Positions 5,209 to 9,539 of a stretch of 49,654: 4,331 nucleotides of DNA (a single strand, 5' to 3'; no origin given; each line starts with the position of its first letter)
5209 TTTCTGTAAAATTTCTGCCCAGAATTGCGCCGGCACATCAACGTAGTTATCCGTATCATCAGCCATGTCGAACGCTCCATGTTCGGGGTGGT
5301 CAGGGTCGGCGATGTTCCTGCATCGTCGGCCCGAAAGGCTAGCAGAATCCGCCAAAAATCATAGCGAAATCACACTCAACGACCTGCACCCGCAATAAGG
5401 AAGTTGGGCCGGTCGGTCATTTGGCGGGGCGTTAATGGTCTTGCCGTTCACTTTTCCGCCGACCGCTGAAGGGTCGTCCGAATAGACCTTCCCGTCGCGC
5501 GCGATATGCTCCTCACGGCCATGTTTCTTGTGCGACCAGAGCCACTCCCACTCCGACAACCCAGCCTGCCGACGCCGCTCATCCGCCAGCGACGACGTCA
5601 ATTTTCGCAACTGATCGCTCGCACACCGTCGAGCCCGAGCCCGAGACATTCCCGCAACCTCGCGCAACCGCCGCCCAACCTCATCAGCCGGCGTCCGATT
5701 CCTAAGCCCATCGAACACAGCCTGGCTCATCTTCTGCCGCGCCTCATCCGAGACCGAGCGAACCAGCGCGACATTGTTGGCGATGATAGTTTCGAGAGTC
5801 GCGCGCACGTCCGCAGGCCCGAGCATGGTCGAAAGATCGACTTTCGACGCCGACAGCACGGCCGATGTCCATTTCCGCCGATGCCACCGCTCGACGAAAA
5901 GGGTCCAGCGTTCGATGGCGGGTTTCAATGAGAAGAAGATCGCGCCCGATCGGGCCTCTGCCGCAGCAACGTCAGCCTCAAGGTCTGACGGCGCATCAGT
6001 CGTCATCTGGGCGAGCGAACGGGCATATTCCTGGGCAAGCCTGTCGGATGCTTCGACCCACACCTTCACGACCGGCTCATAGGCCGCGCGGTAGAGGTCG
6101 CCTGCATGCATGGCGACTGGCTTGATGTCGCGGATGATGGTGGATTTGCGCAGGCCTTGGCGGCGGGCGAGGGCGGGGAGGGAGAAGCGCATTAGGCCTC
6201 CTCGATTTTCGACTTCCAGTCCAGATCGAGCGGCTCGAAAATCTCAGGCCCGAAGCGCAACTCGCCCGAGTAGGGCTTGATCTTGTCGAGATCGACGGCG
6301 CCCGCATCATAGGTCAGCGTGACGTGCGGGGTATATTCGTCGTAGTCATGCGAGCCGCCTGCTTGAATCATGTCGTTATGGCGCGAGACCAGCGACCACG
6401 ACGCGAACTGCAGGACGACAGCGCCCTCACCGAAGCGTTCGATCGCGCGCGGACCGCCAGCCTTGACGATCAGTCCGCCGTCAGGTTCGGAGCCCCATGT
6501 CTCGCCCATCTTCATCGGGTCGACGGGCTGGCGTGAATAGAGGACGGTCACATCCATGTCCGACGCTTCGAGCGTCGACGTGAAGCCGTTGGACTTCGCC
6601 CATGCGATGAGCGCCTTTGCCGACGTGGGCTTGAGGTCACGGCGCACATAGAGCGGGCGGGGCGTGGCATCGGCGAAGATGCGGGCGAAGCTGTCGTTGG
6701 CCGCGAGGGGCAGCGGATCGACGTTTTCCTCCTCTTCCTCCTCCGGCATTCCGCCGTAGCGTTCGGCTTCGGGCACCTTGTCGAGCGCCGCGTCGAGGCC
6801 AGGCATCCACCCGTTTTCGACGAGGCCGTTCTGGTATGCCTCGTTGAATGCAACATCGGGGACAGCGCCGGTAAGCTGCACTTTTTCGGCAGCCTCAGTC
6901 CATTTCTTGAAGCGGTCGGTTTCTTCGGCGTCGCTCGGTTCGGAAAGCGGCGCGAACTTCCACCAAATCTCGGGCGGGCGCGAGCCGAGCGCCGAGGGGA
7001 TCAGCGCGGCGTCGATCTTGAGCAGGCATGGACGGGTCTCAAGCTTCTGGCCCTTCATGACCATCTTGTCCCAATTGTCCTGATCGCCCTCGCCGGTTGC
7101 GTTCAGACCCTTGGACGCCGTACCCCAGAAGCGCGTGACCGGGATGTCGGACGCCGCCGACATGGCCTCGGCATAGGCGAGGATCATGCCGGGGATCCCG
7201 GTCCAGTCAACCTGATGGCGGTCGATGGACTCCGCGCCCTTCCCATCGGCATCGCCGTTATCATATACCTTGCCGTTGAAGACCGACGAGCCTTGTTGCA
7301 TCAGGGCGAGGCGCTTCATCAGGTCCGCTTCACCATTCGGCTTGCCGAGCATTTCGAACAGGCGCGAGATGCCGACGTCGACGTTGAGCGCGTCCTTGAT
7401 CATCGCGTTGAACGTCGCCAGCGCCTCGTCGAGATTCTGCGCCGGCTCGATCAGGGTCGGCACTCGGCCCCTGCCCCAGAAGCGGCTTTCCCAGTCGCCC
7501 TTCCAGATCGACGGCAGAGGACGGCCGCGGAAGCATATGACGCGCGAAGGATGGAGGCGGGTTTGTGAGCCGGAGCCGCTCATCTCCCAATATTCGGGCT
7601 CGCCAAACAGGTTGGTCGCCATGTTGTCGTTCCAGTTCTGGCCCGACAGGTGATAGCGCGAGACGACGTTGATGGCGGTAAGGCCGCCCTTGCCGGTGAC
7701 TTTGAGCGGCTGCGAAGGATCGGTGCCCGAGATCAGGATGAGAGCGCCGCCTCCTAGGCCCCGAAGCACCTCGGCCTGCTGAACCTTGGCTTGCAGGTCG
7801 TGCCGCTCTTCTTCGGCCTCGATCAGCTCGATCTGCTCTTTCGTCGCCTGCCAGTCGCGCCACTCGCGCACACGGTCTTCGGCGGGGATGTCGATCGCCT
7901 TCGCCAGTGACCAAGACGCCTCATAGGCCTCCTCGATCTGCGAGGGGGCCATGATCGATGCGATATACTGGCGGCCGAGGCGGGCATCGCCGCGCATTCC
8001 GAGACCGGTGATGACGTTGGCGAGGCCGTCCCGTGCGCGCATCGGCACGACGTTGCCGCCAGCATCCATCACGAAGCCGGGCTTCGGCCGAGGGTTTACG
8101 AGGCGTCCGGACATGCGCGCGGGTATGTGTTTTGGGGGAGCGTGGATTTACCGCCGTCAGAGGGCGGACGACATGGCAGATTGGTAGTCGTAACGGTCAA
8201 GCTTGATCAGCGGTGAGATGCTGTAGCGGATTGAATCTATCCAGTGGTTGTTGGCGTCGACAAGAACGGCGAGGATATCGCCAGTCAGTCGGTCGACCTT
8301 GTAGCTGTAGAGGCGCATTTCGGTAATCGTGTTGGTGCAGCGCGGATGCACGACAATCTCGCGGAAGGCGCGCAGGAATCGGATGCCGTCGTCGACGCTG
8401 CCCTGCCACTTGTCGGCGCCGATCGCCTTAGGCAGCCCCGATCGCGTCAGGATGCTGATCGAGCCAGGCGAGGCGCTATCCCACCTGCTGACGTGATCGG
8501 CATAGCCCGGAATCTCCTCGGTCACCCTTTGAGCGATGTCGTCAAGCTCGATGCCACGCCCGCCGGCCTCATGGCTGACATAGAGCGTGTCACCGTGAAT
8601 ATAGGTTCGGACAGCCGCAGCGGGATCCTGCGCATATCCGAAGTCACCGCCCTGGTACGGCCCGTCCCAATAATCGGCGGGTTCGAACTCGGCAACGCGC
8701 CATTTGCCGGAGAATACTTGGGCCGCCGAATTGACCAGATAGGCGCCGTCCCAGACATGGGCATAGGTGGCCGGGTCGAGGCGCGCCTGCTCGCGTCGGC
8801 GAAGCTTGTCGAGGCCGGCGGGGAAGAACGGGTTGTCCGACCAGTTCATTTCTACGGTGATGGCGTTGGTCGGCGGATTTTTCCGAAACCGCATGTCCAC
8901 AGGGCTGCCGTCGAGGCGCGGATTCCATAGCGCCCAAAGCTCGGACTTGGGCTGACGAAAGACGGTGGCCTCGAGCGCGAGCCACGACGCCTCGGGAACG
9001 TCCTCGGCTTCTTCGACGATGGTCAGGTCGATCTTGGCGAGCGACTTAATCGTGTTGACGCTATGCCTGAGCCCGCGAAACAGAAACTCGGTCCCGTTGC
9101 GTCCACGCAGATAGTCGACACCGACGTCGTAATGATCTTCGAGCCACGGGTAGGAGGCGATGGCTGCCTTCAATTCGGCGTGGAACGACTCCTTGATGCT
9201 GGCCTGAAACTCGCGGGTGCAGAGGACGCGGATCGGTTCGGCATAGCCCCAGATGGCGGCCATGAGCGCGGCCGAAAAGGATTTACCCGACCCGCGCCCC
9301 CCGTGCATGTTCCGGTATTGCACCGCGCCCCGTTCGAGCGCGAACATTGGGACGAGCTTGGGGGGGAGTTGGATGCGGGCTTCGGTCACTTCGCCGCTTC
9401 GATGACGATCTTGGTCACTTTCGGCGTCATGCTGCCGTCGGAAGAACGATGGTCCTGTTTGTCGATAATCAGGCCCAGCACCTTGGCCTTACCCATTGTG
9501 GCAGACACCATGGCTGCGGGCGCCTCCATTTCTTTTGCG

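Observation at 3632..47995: Seven-copy 13-14-nt motif at fixed distance upstream of late genes: candidate phage-specific promoters with short or absent leaders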

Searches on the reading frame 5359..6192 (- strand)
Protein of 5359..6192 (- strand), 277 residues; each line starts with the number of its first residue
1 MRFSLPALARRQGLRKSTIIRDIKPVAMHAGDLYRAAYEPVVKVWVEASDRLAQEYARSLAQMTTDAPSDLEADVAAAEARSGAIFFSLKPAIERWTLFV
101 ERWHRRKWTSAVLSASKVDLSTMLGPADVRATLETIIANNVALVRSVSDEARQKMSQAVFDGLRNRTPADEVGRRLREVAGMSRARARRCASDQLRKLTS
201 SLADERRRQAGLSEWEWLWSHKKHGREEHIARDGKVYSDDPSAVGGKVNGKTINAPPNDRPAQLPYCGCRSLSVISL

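Call 5: search_protein_families(library=phrogs, proteins=[window:5359-6192:-])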
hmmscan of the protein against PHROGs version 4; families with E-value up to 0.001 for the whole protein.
window:5359-6192:- (277 aa): 6 families
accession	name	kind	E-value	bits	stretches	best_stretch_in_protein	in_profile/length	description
phrog_324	-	head and packaging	8.8e-32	111.9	1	34-276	82-319/624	head morphogenesis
phrog_4529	-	head and packaging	1.6e-16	61.6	1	129-247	147-268/533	minor head protein and DNA pilot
phrog_15127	-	head and packaging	6.5e-11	42.4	1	117-245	94-224/602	head protein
phrog_595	-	head and packaging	9e-10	39.5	1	149-274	183-297/513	head maturation protease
phrog_2468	-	head and packaging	3.5e-07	31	1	46-237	37-236/303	head morphogenesis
phrog_6577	-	unknown function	1.6e-05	24.4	1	113-270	76-225/1066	-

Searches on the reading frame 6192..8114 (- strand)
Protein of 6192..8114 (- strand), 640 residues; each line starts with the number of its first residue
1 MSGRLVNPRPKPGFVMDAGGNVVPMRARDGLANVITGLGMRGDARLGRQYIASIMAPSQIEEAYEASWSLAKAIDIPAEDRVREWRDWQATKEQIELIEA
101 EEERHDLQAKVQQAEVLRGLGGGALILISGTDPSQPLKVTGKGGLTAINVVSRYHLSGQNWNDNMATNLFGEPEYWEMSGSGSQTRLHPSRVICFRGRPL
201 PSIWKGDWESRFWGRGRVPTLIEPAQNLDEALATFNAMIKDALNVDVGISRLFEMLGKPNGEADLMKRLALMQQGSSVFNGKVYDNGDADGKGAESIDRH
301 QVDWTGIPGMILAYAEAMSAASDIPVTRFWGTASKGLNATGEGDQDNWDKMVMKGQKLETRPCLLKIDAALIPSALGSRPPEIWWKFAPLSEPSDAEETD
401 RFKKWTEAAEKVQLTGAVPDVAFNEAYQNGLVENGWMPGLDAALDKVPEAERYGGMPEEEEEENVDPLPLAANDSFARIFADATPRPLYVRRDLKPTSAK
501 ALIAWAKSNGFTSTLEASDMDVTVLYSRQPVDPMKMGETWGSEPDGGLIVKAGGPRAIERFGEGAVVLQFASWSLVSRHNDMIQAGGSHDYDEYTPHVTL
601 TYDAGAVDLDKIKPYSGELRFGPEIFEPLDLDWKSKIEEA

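Call 5: search_protein_families(library=phrogs, proteins=[window:6192-8114:-])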
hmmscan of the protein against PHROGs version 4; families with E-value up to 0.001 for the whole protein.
window:6192-8114:- (640 aa): 6 families
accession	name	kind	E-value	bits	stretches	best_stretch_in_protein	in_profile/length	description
phrog_146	-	head and packaging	2.2e-94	318.4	1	25-621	21-577/587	portal protein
phrog_755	-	DNA, RNA and nucleotide metabolism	1.5e-24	87.3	1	487-635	8-154/156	RNA ligase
phrog_15528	-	head and packaging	4.4e-24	85.9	1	25-401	30-419/794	portal protein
phrog_15615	-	head and packaging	1.1e-16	61.8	1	24-205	2-187/194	virion structural protein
phrog_12751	-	unknown function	1e-11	45.6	1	213-418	10-209/283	-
phrog_220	-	head and packaging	7.5e-05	21.9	1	212-356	224-361/1338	minor head protein and DNA pilot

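Call 6: find_related_loci(query=window:6192-8114:-, collection=viral_contigs, flank=10000)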
Query window:6192-8114:- (640 aa) in viral_contigs; peptide patterns used: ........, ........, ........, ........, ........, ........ (x = any residue, [..] = any of these).
79 stretches matched a pattern; 14 encode a relative of the query (tblastn E <= 1e-3); 14 distinct loci.
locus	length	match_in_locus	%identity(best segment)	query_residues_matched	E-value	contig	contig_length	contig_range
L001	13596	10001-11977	68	1-639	0e+0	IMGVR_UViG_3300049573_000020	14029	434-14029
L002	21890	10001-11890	68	29-640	0e+0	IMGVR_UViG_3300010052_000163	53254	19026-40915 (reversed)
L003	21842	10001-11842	48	29-640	1e-169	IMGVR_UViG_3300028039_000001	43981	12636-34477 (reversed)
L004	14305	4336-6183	47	29-639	8e-166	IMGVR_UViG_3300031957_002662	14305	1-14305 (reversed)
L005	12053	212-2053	46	29-639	1e-164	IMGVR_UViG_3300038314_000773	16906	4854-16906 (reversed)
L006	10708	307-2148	46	29-640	3e-161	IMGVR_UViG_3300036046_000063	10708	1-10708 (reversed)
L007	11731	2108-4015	45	10-639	6e-161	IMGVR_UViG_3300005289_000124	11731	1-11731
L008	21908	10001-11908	46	8-640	7e-160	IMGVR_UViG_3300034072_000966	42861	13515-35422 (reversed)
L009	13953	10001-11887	45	14-640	4e-159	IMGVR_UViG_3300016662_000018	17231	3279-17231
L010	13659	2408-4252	46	29-640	8e-159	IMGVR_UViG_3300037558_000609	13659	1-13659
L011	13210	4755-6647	45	1-639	9e-158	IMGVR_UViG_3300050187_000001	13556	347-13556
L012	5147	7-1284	59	217-640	2e-153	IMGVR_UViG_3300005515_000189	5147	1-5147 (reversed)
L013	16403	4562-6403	48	29-640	2e-166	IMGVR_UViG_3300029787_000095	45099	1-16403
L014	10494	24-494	74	482-640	3e-72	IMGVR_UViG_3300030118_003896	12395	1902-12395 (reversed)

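Call 15: find_related_loci(query=window:6192-8114:-, collection=genome_contigs, flank=10000)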
Query window:6192-8114:- (640 aa) in genome_contigs; peptide patterns used: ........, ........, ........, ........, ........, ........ (x = any residue, [..] = any of these).
215 stretches matched a pattern; 3 encode a relative of the query (tblastn E <= 1e-3); 3 distinct loci.
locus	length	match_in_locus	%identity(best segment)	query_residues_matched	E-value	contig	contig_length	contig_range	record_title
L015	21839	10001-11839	55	29-630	0e+0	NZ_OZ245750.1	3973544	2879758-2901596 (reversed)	MAG: Sphingomonas sp. isolate e41351ef-c72c-4ba3-a6c9-9ac2f2958165 chromosome 1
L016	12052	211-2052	47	28-639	2e-166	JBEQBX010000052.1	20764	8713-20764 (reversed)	MAG: Porphyrobacter sp. isolate 05_S201.rosella_refine.118_0 NODE_1106_length_20764_cov_2.869749, whole genome shotgun s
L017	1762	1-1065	69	306-638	3e-177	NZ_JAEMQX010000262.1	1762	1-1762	MAG: Sphingopyxis sp. isolate SupBloom_Metag_072 NODE_89331_length_1762_cov_2.718219, whole genome shotgun sequence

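Call 38: search_protein_families(library=pfam, proteins=[L015:2177-2965:+, L015:3481-4425:+, L015:4771-5220:+, L015:5217-6062:+, L015:6059-7306:+, L015:7251-7775:+, L015:7765-8142:+, L015:8136-8609:+, L015:8552-9934:+], max_evalue=0.05)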
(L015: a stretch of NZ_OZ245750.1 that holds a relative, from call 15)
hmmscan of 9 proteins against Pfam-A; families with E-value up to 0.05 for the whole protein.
L015:2177-2965:+ (262 aa): 0 families

L015:3481-4425:+ (314 aa): 1 family
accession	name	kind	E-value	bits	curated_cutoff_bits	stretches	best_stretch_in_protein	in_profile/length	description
PF10065.14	DUF2303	-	8.9e-44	150.2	26.6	1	58-309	42-269/269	Uncharacterized conserved protein (DUF2303)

L015:4771-5220:+ (149 aa): 0 families

L015:5217-6062:+ (281 aa): 1 family
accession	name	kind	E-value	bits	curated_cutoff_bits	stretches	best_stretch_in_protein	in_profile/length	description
PF13362.12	Toprim_3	-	3.9e-08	34.1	27.2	1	199-269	3-67/95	Toprim domain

L015:6059-7306:+ (415 aa): 2 families
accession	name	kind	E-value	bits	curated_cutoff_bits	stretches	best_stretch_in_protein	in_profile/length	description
PF13481.12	AAA_25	-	1.8e-41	142.4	27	1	46-238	7-194/195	AAA domain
PF17093.10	PBP_N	-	0.039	14.4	30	0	13-90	39-110/138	Penicillin-binding protein N-terminus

L015:7251-7775:+ (174 aa): 0 families

L015:7765-8142:+ (125 aa): 0 families

L015:8136-8609:+ (157 aa): 0 families

L015:8552-9934:+ (460 aa): 4 families
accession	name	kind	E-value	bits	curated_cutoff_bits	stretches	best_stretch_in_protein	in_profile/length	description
PF17289.8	Terminase_6C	-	6.3e-17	62.4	22.6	1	296-442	2-153/155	Terminase RNaseH-like domain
PF04466.19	Terminase_3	-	3.5e-08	33.7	23.2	1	38-237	6-182/201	Phage terminase large subunit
PF03237.21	Terminase_6N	-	2.7e-07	30.9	22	1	39-268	2-213/215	Terminase large subunit, T4likevirus-type, N-terminal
PF22530.2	Terminase-T7_RNaseH-like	-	0.0076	17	27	1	297-372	1-72/108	Terminase Bacteriophage T7, Ribonuclease H-like domain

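Call 54: search_dna_similar(query=window:6192-8114:-, collection=phages, mode=protein, max_rows=25)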
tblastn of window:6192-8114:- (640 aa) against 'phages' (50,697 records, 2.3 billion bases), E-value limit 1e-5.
Records with a match: 740; places in all: 740; records where one place covers at least 80% of the query: 36.
Best place of each record, by identity: <60% 740.
By first word of the organism name: Vibrio 321; Klebsiella 74; Escherichia 42; Aeromonas 30; Acinetobacter 24; Yersinia 24; Xanthomonas 23; Erwinia 23; Rhizobium 18; Enterobacter 18; and 35 more.
By host as written in the record: - 274; Klebsiella pneumoniae 44; Escherichia coli 26; Erwinia amylovora 16; Vibrio cyclitrophicus 16; Yersinia enterocolitica 14; Xanthomonas oryzae pv. oryzae 14; Aeromonas salmonicida 9; and 174 more.
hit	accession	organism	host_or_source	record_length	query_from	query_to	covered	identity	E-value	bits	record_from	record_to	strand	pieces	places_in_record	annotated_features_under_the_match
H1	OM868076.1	Synechococcus phage Yong-M3-232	Synechococcus sp. PCC 7002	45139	29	640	96%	47.5%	2e-78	506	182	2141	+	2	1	portal protein | hypothetical protein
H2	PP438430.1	Synechococcus phage Ssp-JY40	Synechococcus sp.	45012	29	640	96%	47.1%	4e-149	483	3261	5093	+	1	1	hypothetical protein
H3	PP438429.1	Synechococcus phage Ssp-JY39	Synechococcus sp.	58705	8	639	99%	36.8%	2e-97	333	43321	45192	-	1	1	putative portal protein | putative terminase large subunit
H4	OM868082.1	Synechococcus phage Yong-M2-251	Synechococcus sp. PCC 7002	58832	8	639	99%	36.8%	2e-97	333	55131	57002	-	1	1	portal protein | terminase large subunit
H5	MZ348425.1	Pseudomonas phage psageB2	soil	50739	28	629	94%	35.8%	1e-93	322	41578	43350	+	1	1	protein of unknown function DUF1073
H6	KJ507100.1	Pseudomonas phage phiPSA1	Pseudomonas syringae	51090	28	629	94%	35.8%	1e-93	322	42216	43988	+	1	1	hypothetical protein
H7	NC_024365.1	Pseudomonas phage phiPSA1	Pseudomonas syringae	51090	28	629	94%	35.8%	1e-93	322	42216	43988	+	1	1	portal protein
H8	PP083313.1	Pseudomonas phage PSA-2T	Pseudomonas syringae pv. actinidiae ...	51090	28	629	94%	35.8%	1e-93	322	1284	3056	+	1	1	portal protein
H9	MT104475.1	Pseudomonas phage MR15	-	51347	28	629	94%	35.8%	1e-93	322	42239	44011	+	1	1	hypothetical protein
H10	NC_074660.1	Pseudomonas phage MR15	-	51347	28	629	94%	35.8%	1e-93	322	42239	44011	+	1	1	hypothetical protein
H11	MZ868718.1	Pseudomonas phage psageK9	Pseudomonas syringae pv. actinidiae K7#8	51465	28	629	94%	35.8%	1e-93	322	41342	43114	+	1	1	hypothetical protein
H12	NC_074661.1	Pseudomonas phage psageK9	Pseudomonas syringae pv. actinidiae K7#8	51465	28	629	94%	35.8%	1e-93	322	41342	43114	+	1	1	hypothetical protein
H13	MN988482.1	Rhizobium phage RHph_Y17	Rhizobium phaseoli R630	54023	6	639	99%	32.9%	1e-74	267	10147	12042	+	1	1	putative portal protein | terminase large subunit protein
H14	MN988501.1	Rhizobium phage RHph_Y3_43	Rhizobium phaseoli Y3_43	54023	6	639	99%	32.9%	1e-74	267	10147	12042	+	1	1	putative portal protein | terminase large subunit protein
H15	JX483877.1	Rhizobium phage RHEph05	Rhizobium etli GR56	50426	6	639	99%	32.8%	2e-75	269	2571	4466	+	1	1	putative head protein | putative terminase protein large subunit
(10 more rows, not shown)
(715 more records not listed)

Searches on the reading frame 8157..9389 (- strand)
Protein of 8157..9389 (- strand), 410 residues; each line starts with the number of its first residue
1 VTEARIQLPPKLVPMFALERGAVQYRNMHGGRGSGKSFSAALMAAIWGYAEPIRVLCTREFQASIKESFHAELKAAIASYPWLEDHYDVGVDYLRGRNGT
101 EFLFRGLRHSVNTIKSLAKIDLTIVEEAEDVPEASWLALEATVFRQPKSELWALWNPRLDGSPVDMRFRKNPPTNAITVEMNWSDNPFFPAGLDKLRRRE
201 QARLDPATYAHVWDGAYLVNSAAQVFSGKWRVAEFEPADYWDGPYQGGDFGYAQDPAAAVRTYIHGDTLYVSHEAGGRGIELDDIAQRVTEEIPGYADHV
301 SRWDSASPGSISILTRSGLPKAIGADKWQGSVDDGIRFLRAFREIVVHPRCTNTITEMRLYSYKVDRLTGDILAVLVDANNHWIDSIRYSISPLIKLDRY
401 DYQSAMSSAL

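Call 5: search_protein_families(library=phrogs, proteins=[window:8157-9389:-])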
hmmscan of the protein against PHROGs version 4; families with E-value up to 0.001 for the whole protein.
window:8157-9389:- (410 aa): 6 families
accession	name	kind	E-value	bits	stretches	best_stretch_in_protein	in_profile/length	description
phrog_3717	-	head and packaging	1.8e-50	172.9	1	4-262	7-270/277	terminase large subunit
phrog_2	-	head and packaging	3.8e-47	162.5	1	23-400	277-599/807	terminase large subunit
phrog_6672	-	head and packaging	4.1e-37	128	1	268-398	6-133/145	terminase large subunit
phrog_5653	-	head and packaging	1.5e-23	84.6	1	245-392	33-178/199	terminase large subunit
phrog_18557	-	head and packaging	3.2e-07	31.4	1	325-396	4-75/88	terminase large subunit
phrog_8711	-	head and packaging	4.7e-05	24.4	1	24-78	26-81/89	terminase large subunit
